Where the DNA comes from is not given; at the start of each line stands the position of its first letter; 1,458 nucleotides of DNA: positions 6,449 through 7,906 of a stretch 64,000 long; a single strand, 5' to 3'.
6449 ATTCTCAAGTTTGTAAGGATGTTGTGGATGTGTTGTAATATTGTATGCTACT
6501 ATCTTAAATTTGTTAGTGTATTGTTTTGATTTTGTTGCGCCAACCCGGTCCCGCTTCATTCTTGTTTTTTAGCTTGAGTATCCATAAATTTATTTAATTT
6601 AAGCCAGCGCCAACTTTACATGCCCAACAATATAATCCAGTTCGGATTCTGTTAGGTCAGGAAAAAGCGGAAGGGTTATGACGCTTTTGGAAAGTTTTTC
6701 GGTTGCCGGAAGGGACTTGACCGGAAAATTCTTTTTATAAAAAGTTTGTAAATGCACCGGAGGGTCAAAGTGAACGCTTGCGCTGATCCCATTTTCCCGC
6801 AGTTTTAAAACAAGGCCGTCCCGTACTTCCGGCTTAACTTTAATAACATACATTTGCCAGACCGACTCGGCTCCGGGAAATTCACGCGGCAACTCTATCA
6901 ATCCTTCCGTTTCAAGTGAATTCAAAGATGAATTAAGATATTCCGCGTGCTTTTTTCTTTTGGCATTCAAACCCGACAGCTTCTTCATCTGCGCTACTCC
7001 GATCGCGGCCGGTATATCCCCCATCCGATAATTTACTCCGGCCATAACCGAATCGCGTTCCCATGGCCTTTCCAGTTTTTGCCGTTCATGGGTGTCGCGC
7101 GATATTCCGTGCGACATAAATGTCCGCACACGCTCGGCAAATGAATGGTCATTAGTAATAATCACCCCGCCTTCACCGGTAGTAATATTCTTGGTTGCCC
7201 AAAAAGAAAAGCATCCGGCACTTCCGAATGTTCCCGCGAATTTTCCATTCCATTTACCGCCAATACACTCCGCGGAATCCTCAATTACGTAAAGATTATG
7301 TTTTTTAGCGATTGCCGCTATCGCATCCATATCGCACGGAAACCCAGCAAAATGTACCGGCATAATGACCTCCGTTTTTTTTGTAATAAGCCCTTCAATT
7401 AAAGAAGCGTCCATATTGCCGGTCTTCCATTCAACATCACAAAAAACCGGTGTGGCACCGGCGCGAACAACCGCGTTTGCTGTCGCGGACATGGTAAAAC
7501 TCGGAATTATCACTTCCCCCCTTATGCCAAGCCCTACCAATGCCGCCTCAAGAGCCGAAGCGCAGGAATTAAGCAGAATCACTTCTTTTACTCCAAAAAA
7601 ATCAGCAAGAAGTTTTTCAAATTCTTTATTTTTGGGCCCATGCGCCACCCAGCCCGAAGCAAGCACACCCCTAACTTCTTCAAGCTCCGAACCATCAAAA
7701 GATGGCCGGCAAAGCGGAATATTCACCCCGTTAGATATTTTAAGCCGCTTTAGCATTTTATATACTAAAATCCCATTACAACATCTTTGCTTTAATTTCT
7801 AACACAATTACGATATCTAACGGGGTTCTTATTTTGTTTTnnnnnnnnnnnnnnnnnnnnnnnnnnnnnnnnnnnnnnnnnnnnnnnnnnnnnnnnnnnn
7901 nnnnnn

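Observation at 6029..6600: ArsR-like regulator cassette flanked by duplicated R1/R2 modules. R1 duplicates the start of the PD-(D/E)xK gene.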

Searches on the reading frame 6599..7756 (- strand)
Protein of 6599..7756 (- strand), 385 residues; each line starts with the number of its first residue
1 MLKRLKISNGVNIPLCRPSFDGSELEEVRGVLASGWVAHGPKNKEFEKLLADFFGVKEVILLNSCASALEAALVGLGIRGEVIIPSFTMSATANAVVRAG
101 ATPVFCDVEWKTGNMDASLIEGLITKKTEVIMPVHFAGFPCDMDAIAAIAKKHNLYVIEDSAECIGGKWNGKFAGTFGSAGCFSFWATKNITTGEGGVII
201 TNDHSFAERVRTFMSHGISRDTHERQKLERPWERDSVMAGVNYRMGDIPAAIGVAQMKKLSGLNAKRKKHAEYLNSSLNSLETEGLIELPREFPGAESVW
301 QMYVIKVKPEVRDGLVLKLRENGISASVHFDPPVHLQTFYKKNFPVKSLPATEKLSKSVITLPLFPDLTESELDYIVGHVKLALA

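Call 4: search_protein_families(library=pfam, proteins=[window:6599-7756:-], max_evalue=0.1)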
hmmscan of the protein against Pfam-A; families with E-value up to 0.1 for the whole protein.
window:6599-7756:- (385 aa): 6 families
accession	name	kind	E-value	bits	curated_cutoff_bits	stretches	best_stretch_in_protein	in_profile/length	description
PF01041.23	DegT_DnrJ_EryC1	-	1.4e-114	383.5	19.8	1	21-380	4-359/360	DegT/DnrJ/EryC1/StrS aminotransferase family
PF00155.27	Aminotran_1_2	-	0.00029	20.6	19.7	1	43-161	44-186/361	Aminotransferase class I and II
PF01212.27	Beta_elim_lyase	-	0.00069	19.5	27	1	43-282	34-269/288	Beta-eliminating lyase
PF01053.26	Cys_Met_Meta_PP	-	0.024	13.6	27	1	41-161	52-174/381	Cys/Met metabolism PLP-dependent enzyme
PF00266.25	Aminotran_5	-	0.042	13.2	21.5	1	45-166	47-181/371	Aminotransferase class-V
PF18818.7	MPTase-PolyVal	-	0.058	13.9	27.5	1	212-283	46-115/126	Zincin-like metallopeptidase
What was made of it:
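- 6599..7756 (-): DegT/DnrJ/EryC1-type aminotransferase. It is the left flank of the insert, and homology to relatives ends near 6627. Pfam PF01041 E=1.4e-114 (call 4).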

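Call 32: find_homologous_proteins(query=window:6602-7756:-, max_evalue=1e-50)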
Query window:6602-7756:- (385 aa): 6477 proteins with E <= 1e-50 among 8000 candidates; the best 120 are listed.
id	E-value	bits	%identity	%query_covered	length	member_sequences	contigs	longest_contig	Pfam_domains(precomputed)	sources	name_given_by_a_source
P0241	2.0e-256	868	99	100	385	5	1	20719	PF01041.24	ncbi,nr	ncbi:MAG: hypothetical protein A3D41_03205 [Candidatus Sungbacteria bacterium RIFCSPHIGHO2_02_FULL_4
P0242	4.3e-205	699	82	97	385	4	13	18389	PF01041.24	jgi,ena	-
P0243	1.3e-196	671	78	97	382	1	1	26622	PF01041.24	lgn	-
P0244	1.1e-168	579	70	96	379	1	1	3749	PF01041.24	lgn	-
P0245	2.2e-151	522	64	97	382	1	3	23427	PF01041.24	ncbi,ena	ncbi:MAG: DegT/DnrJ/EryC1/StrS family aminotransferase [Patescibacteria group bacterium]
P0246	1.7e-135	470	60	95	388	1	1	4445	PF01041.24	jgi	-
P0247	4.6e-132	459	57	96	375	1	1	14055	PF00155.28,PF01041.24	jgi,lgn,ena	-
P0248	3.5e-130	453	57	97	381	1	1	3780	PF01212.28,PF01041.24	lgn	-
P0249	4.0e-130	453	56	97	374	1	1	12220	PF01212.28,PF01041.24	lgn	-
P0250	5.1e-130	452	56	98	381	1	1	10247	PF00155.28,PF00266.26,PF01212.28,PF01041.24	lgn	-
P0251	1.5e-129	451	55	97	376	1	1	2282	PF01212.28,PF01041.24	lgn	-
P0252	5.2e-129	449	56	96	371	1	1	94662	PF01041.24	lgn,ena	-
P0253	1.8e-128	447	56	96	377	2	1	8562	PF00155.28,PF00266.26,PF01212.28,PF01053.27,PF01041.24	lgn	-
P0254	6.3e-128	445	54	96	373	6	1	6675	PF00266.26,PF01041.24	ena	-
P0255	7.7e-128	445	56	96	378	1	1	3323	PF01212.28,PF01041.24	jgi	-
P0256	1.9e-127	444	55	97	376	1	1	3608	PF00155.28,PF00266.26,PF01041.24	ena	-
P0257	6.4e-127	442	55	96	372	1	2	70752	PF00266.26,PF01053.27,PF01041.24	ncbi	ncbi:MAG: DegT/DnrJ/EryC1/StrS family aminotransferase [bacterium]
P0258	6.5e-127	442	55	94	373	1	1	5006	PF00266.26,PF01041.24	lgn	-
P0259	3.4e-126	440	54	96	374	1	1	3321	PF00155.28,PF00266.26,PF01041.24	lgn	-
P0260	8.6e-126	438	55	96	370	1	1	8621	PF00155.28,PF00266.26,PF01212.28,PF01041.24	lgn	-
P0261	1.4e-125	438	54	96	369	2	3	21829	PF00155.28,PF00266.26,PF01041.24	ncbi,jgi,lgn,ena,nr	ncbi:DegT/DnrJ/EryC1/StrS family aminotransferase [Patescibacteria group bacterium]|nr:DegT/DnrJ/Ery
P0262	1.6e-125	437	54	96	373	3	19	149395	PF00155.28,PF00266.26,PF01041.24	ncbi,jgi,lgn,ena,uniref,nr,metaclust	ncbi:MAG: spore coat polysaccharide biosynthesis protein SpsC [Candidatus Portnoybacteria bacterium 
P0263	1.9e-125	437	54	97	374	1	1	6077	PF00155.28,PF00266.26,PF01041.24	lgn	-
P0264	3.4e-125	436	54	96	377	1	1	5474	PF00155.28,PF01041.24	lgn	-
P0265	3.9e-125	436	55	97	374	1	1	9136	PF00155.28,PF00266.26,PF01041.24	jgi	jgi:perosamine synthetase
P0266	4.6e-125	436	54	96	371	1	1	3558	PF00155.28,PF00266.26,PF01041.24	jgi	-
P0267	7.5e-125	435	55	96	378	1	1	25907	PF01041.24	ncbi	-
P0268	8.5e-125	435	54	97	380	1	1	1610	PF01053.27,PF01041.24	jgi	-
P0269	1.0e-124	435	55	97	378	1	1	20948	PF01041.24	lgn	-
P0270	1.2e-124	434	53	97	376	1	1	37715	PF00155.28,PF01041.24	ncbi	-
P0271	2.6e-124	433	53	97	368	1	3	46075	PF00155.28,PF00266.26,PF01041.24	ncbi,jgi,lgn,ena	-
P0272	2.8e-124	433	53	97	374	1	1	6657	PF00155.28,PF00266.26,PF01041.24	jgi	-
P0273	5.9e-124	432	53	97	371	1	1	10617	PF01041.24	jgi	-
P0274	7.0e-124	432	55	97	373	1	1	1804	PF00155.28,PF01041.24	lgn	-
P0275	9.3e-124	432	54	96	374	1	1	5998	PF00155.28,PF00266.26,PF01041.24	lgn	-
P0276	1.6e-123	431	56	96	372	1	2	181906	PF01041.24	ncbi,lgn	-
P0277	1.6e-123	431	54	97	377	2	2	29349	PF01041.24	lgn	-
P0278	2.3e-123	430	55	96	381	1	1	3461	PF01041.24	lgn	-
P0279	2.4e-123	430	54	94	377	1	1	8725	PF00266.26,PF01212.28,PF01041.24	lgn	-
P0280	2.5e-123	430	55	96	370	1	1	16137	PF00155.28,PF01041.24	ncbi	-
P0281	3.0e-123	430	53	96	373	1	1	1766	PF00155.28,PF00266.26,PF01041.24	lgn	-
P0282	3.1e-123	430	52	96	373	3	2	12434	PF00155.28,PF00266.26,PF01041.24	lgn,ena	-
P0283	3.8e-123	430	56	95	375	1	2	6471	PF01212.28,PF01041.24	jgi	jgi:perosamine synthetase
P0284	4.7e-123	429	54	96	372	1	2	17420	PF01041.24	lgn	-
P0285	8.8e-123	428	52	97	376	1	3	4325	PF01041.24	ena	-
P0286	1.1e-122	428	53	96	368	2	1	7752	PF00155.28,PF00266.26,PF01041.24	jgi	-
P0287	1.6e-122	427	53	96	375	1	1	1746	PF00155.28,PF01041.24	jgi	-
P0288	2.0e-122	427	55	96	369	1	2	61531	PF00266.26,PF01212.28,PF01041.24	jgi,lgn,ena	-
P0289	2.2e-122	427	54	96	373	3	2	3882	PF01041.24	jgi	jgi:perosamine synthetase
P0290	2.8e-122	427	54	96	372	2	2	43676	PF00155.28,PF01041.24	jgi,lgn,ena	-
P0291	3.9e-122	426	54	95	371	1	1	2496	PF01041.24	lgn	-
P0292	4.5e-122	426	53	96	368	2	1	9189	PF00266.26,PF01041.24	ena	-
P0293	7.0e-122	425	54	96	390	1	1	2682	PF01041.24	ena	-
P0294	9.2e-122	425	53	96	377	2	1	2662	PF00155.28,PF00266.26,PF01053.27,PF01041.24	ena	-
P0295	1.1e-121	425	54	96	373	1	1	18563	PF00155.28,PF01041.24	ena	-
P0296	1.2e-121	425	53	94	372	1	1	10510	PF00155.28,PF01041.24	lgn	-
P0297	1.3e-121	425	54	96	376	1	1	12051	PF01041.24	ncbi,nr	ncbi:MAG: DegT/DnrJ/EryC1/StrS aminotransferase family protein [Deltaproteobacteria bacterium]|nr:De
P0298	1.4e-121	424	52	97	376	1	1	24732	PF01041.24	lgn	-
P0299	1.7e-121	424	53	96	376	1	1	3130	PF00266.26,PF01041.24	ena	-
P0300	1.8e-121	424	53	95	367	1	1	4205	PF01041.24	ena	-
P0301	2.3e-121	424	51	97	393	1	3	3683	PF00155.28,PF01212.28,PF01041.24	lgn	-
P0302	2.9e-121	423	54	96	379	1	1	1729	PF01041.24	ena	-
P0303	3.1e-121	423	54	95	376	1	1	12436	PF00155.28,PF00266.26,PF01041.24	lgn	-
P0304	3.2e-121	423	53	96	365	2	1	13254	PF00155.28,PF01041.24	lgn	-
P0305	4.3e-121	423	53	96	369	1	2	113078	PF00155.28,PF01041.24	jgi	-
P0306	5.3e-121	422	53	97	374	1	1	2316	PF00266.26,PF01041.24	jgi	-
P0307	6.2e-121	422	53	97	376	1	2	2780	PF01041.24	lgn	-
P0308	7.3e-121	422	54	97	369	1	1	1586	PF00155.28,PF01053.27,PF01041.24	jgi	-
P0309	8.3e-121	422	53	95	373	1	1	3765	PF01041.24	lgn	-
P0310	1.6e-120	421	52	96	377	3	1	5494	PF01041.24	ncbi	-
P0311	1.9e-120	421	52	96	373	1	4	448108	PF00155.28,PF00266.26,PF01041.24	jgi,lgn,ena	jgi:perosamine synthetase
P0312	1.9e-120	421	52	97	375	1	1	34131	PF01041.24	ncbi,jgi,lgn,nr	ncbi:DegT/DnrJ/EryC1/StrS family aminotransferase [Candidatus Woesearchaeota archaeon]|nr:DegT/DnrJ/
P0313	2.3e-120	420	54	97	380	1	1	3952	PF00266.26,PF01041.24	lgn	-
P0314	2.4e-120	420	53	97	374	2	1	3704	PF01041.24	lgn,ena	-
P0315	2.9e-120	420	53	96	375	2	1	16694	PF00155.28,PF00266.26,PF01212.28,PF01053.27,PF01041.24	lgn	-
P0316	3.1e-120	420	56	94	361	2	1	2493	PF00155.28,PF01212.28,PF01041.24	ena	-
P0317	3.4e-120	420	52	97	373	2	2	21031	PF01041.24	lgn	-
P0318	4.1e-120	420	53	96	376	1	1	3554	PF01041.24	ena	-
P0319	4.8e-120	419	52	96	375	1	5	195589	PF01041.24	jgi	-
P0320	6.0e-120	419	53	97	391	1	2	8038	PF01041.24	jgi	jgi:perosamine synthetase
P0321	6.6e-120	419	54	96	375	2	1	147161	PF01041.24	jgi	jgi:perosamine synthetase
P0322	7.1e-120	419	51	97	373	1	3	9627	PF00155.28,PF01041.24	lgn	-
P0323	7.2e-120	419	53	97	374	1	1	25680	PF01041.24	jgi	jgi:perosamine synthetase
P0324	7.3e-120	419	54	95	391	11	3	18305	PF00155.28,PF01041.24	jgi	-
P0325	8.1e-120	419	53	96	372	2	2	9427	PF01212.28,PF01041.24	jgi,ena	-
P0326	8.7e-120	418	52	97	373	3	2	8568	PF00155.28,PF01041.24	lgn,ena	-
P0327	1.2e-119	418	53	97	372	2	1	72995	PF01041.24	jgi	-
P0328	1.2e-119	418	53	97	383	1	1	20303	PF01041.24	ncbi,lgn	-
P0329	1.2e-119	418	52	97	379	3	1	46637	PF01041.24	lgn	-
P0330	1.5e-119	418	52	96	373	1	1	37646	PF01041.24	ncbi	-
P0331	1.6e-119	418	53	96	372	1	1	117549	PF01041.24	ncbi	-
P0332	1.9e-119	417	53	96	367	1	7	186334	PF00155.28,PF01041.24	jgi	-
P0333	2.2e-119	417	53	97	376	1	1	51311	PF00155.28,PF01212.28,PF01041.24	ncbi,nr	ncbi:MAG: DegT/DnrJ/EryC1/StrS family aminotransferase [Methanocellales archaeon]|nr:DegT/DnrJ/EryC1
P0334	2.3e-119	417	52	97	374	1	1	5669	PF01041.24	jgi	-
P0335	2.8e-119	417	52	97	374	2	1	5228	PF01041.24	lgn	-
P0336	2.8e-119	417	51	97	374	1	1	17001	PF00266.26,PF01041.24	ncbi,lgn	-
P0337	3.0e-119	417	53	96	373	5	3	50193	PF01041.24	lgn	-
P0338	3.3e-119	417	53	95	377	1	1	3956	PF01041.24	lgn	-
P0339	3.6e-119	416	54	96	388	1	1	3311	PF00155.28,PF01041.24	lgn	-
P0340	4.0e-119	416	53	97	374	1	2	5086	PF00155.28,PF00266.26,PF01212.28,PF01041.24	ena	-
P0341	4.7e-119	416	54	96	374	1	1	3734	PF01041.24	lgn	-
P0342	7.5e-119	415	52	98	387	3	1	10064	PF01041.24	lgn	-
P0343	7.8e-119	415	52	96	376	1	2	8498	PF01041.24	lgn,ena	-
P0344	1.6e-118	414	54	96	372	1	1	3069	PF01041.24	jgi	-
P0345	1.7e-118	414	50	97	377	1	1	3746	PF01041.24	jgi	-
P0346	2.0e-118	414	52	96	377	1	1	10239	PF01041.24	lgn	-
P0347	3.4e-118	413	52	95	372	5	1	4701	PF00155.28,PF01212.28,PF01041.24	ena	-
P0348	3.4e-118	413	52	96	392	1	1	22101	PF01041.24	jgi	jgi:perosamine synthetase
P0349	5.7e-118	413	54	96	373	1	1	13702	PF01041.24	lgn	-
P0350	6.7e-118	412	51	96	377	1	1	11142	PF00155.28,PF01041.24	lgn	-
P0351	8.9e-118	412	53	96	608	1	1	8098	PF13847.13,PF13489.13,PF13649.13,PF01041.24,PF08241.19,PF08242.19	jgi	-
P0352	9.2e-118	412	53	97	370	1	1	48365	PF00155.28,PF00266.26,PF01041.24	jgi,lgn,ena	-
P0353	1.1e-117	412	53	97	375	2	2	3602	PF01041.24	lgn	-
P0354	1.3e-117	411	53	97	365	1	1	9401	PF00155.28,PF01041.24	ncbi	-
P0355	1.4e-117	411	53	96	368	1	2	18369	PF01041.24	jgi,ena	-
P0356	1.7e-117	411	52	96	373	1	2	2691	PF00266.26,PF01041.24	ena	-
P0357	2.2e-117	411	52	97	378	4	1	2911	PF01041.24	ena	-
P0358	2.4e-117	410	53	96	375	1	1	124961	PF01041.24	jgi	jgi:perosamine synthetase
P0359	3.1e-117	410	53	97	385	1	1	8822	PF00155.28,PF01041.24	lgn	-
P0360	3.5e-117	410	52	97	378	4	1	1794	PF01041.24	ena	-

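Call 33: find_encoding_contigs(protein=P0242, flank=6000, max_places=3)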
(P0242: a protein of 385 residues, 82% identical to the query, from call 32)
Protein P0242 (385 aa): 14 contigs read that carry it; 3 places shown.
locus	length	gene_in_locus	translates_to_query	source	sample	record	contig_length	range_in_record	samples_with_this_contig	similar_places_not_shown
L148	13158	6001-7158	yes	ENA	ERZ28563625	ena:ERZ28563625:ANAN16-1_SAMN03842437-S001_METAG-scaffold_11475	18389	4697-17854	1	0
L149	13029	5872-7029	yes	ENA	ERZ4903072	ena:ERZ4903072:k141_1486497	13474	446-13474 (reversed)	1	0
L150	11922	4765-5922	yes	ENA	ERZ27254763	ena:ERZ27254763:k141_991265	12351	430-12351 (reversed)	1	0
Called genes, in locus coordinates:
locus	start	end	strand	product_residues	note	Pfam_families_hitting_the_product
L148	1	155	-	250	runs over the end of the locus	PF00293:NUDIX (weak)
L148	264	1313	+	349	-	PF01073:3Beta_HSD, PF01370:Epimerase, PF04321:RmlD_sub_bind (weak), PF07993:NAD_binding_4 (faint), PF13460:NAD_binding_10, PF16363:GDP_Man_Dehyd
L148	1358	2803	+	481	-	PF02366:PMT (weak), PF13231:PMT_2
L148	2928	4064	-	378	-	PF01209:Ubie_methyltran (faint), PF07021:MetW, PF13489:Methyltransf_23, PF13649:Methyltransf_25, PF13847:Methyltransf_31, PF08241:Methyltransf_11, PF08242:Methyltransf_12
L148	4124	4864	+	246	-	PF01209:Ubie_methyltran (weak), PF07021:MetW, PF13489:Methyltransf_23, PF13847:Methyltransf_31, PF08241:Methyltransf_11, PF08242:Methyltransf_12, PF13649:Methyltransf_25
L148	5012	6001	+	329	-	PF01073:3Beta_HSD, PF01370:Epimerase, PF02719:Polysacc_synt_2, PF04321:RmlD_sub_bind, PF07993:NAD_binding_4, PF08659:KR (weak), PF16363:GDP_Man_Dehyd, PF13460:NAD_binding_10 (weak)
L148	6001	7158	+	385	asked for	PF01041:DegT_DnrJ_EryC1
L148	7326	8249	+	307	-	PF00535:Glycos_transf_2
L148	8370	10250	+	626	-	PF13522:GATase_6, PF13537:GATase_7, PF00733:Asn_synthase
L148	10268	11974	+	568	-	-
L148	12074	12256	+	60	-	PF01909:NTP_transf_2, PF18765:Polbeta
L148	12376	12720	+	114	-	PF01934:HepT-like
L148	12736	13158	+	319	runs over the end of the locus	?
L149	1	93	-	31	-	?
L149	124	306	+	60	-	PF01370:Epimerase, PF16363:GDP_Man_Dehyd (weak)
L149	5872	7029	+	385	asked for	PF01041:DegT_DnrJ_EryC1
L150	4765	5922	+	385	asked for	PF01041:DegT_DnrJ_EryC1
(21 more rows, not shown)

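Call 34: find_encoding_contigs(protein=P0243, flank=6000, max_places=2)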
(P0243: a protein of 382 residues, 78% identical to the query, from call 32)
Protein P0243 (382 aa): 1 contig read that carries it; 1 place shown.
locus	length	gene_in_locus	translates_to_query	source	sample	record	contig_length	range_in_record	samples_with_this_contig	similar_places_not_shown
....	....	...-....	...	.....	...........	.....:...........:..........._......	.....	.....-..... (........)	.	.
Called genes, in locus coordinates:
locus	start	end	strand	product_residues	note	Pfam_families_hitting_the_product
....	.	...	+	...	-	?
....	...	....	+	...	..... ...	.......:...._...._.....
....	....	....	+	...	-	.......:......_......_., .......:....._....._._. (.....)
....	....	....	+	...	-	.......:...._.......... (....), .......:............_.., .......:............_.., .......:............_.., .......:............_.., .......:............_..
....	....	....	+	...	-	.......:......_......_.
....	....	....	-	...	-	-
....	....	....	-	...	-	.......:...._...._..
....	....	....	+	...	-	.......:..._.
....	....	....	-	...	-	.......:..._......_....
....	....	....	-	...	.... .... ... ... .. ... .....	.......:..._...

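Call 35: find_encoding_contigs(protein=P0245, flank=6000, max_places=2)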
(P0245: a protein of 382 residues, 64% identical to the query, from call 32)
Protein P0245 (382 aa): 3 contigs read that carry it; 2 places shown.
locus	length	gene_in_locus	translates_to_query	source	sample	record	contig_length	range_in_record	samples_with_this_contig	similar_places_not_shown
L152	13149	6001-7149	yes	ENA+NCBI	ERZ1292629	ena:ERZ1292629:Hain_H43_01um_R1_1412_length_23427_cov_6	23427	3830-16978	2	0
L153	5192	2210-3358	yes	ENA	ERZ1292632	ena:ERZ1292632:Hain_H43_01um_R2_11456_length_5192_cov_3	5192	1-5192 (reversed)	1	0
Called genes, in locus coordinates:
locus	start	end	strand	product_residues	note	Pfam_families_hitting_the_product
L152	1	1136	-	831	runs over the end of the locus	PF08757:CotH, PF13229:Beta_helix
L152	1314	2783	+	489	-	PF02310:B12-binding, PF04055:Radical_SAM (weak)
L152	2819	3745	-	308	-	PF00535:Glycos_transf_2, PF10111:Glyco_tranf_2_2, PF13641:Glyco_tranf_2_3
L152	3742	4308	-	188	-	PF08241:Methyltransf_11, PF13649:Methyltransf_25, PF13847:Methyltransf_31 (weak), PF08242:Methyltransf_12 (weak)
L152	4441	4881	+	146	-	PF00583:Acetyltransf_1, PF13673:Acetyltransf_10, PF13508:Acetyltransf_7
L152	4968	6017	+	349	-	PF01073:3Beta_HSD, PF01370:Epimerase, PF02719:Polysacc_synt_2, PF04321:RmlD_sub_bind, PF07993:NAD_binding_4, PF08659:KR (weak), PF13460:NAD_binding_10 (weak), PF16363:GDP_Man_Dehyd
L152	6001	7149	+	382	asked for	PF01041:DegT_DnrJ_EryC1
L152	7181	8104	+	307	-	PF00535:Glycos_transf_2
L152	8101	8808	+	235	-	PF05219:DREV (weak), PF13489:Methyltransf_23, PF08241:Methyltransf_11, PF08242:Methyltransf_12, PF13649:Methyltransf_25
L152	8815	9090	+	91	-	PF07578:LAB_N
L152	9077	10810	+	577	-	PF13231:PMT_2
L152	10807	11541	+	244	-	PF13489:Methyltransf_23, PF13847:Methyltransf_31 (weak), PF08241:Methyltransf_11, PF08242:Methyltransf_12, PF13649:Methyltransf_25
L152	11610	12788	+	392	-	PF00155:Aminotran_1_2, PF01041:DegT_DnrJ_EryC1, PF01212:Beta_elim_lyase (weak)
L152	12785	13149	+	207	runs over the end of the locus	PF17836:PglD_N, PF25084:LbH_EIF2B, PF25087:GMPPB_C (faint), PF00132:Hexapep, PF14602:Hexapep_2 (weak)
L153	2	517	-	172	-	?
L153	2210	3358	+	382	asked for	PF01041:DegT_DnrJ_EryC1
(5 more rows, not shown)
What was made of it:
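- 5425..6626 (-): Lineage-specific ~1.2-kb segment inserted between DegT and the GT2 glycosyltransferase. It holds R1', the spacer, R2', arsR, R2, R1 and the nuclease gene. Three relatives have DegT-GT2 adjacent (calls 33-35).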
